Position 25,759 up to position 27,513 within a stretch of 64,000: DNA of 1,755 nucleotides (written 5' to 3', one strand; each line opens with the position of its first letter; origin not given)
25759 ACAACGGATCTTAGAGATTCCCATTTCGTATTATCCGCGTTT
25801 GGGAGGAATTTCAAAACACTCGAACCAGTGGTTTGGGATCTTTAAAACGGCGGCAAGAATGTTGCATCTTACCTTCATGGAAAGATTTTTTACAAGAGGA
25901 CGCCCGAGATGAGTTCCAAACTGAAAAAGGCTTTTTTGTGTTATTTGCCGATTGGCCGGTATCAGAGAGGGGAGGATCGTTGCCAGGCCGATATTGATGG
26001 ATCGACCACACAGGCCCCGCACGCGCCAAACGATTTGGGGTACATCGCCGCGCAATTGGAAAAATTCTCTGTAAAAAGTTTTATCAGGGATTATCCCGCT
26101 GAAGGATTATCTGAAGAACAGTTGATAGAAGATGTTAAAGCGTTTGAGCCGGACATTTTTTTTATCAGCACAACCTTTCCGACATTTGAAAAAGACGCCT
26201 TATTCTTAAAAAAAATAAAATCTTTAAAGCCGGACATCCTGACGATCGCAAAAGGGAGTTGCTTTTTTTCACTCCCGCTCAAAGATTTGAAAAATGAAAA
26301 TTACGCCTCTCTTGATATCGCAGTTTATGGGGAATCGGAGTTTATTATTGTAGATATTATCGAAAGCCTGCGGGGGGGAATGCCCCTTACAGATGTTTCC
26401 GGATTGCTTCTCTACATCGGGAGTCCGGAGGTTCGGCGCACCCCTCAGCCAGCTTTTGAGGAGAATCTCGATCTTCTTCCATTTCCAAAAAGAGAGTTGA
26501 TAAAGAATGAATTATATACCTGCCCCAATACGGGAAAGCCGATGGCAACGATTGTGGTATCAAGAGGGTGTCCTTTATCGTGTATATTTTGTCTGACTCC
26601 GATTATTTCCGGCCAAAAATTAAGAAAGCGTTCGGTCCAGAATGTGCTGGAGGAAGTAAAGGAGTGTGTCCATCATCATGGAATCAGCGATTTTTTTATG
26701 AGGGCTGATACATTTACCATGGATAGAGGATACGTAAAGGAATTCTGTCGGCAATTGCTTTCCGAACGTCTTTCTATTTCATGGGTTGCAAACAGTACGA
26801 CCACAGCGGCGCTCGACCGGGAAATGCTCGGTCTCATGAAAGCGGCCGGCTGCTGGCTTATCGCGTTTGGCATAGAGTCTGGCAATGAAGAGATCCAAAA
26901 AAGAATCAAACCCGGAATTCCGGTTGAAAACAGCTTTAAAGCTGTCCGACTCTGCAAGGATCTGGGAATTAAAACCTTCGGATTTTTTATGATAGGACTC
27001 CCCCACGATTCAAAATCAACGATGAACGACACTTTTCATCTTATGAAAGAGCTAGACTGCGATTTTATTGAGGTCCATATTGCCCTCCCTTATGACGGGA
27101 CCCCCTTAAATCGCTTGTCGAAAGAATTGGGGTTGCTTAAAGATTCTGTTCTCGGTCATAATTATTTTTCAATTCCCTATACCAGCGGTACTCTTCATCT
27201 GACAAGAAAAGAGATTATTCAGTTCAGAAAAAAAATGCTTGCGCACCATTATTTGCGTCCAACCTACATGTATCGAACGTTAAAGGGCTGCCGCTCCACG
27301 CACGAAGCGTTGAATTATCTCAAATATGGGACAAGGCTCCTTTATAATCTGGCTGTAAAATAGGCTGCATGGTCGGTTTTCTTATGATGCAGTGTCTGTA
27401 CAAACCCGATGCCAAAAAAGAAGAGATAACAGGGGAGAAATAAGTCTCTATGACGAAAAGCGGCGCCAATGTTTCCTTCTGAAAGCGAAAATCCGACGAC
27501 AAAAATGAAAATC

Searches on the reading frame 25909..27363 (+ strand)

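Call 22: search_protein_families(library=pfam, proteins=[window:25909-27363:+])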
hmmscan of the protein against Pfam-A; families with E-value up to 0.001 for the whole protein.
window:25909-27363:+ (484 aa): 2 families
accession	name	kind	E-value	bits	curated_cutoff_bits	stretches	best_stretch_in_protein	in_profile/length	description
PF04055.27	Radical_SAM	-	6.1e-27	95.3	29.5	1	215-378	1-165/166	Radical SAM superfamily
PF02310.24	B12-binding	-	0.00011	22.5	32.1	1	35-144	9-114/121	B12 binding domain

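Call 35: search_protein_families(library=ncbifam, proteins=[window:25909-27363:+], max_evalue=0.001)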
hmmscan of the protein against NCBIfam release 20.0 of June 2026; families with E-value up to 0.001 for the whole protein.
window:25909-27363:+ (484 aa): 34 families (the best 25 are shown)
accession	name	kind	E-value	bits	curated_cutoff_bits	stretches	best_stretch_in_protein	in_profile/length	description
TIGR03471.1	HpnJ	equivalog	8e-63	212.9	577.6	1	57-459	47-444/472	hopanoid biosynthesis associated radical SAM protein HpnJ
TIGR02026.1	BchE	equivalog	2.8e-36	125.4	481.35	1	37-452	19-432/497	magnesium-protoporphyrin IX monomethyl ester anaerobic oxidative cyclase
TIGR04014.1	B12_SAM_MJ_0865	equivalog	3.3e-30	105.2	360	1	135-409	90-363/434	methyl-coenzyme M reductase glutamine C-methyltransferase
TIGR04479.1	bcpD_PhpK_rSAM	subfamily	1.1e-29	103.2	600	1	144-392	181-419/504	PhpK family radical SAM P-methyltransferase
NF050148.1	rSAM_ApyD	equivalog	1.5e-29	102.9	750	1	127-402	119-391/645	RiPP biosynthesis radical SAM protein ApyD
NF038361.1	rSAM_Sden_1168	equivalog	1.7e-27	96.2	575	1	66-400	126-469/560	Sden_1168 family B12-binding radical SAM P-methyltransferase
NF033070.1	rSAM_AprD4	equivalog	4.9e-27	94.9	500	1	179-412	163-398/456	AprD4 family radical SAM diol-dehydratase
TIGR04072.2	rSAM_ladder_B12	equivalog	7.7e-27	94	360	1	40-410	18-378/443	lipid biosynthesis B12-binding/radical SAM protein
TIGR04013.1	B12_SAM_MJ_1487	hypoth_equivalog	2.9e-26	92.2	251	2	68-256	30-195/382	TIGR04013 family B12-binding domain/radical SAM domain-containing protein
TIGR04385.1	B12_rSAM_cofa1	equivalog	7.6e-25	88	450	1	98-382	88-364/438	B12 lower ligand biosynthesis radical SAM protein BzaD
TIGR03975.1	rSAM_ocin_1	subfamily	4.6e-22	78.2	281.85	1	71-382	119-430/606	RiPP maturation radical SAM C-methyltransferase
TIGR04367.1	HpnR_B12_rSAM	equivalog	9.1e-20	70.6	650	1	69-399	49-368/490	hopanoid C-3 methylase HpnR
TIGR04295.1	B12_rSAM_oligo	hypoth_equivalog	3.9e-16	58.8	400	1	35-330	20-309/422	TIGR04295 family B12-binding domain-containing radical SAM protein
TIGR04190.1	B12_SAM_Ta0216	equivalog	2.7e-14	52.7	500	1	47-388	44-400/554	TIGR04190 family B12-binding domain/radical SAM domain protein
NF045585.1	rSAM_slr0320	equivalog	3.2e-14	52.3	775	1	217-355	240-380/511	photosystem II high light acclimation radical SAM protein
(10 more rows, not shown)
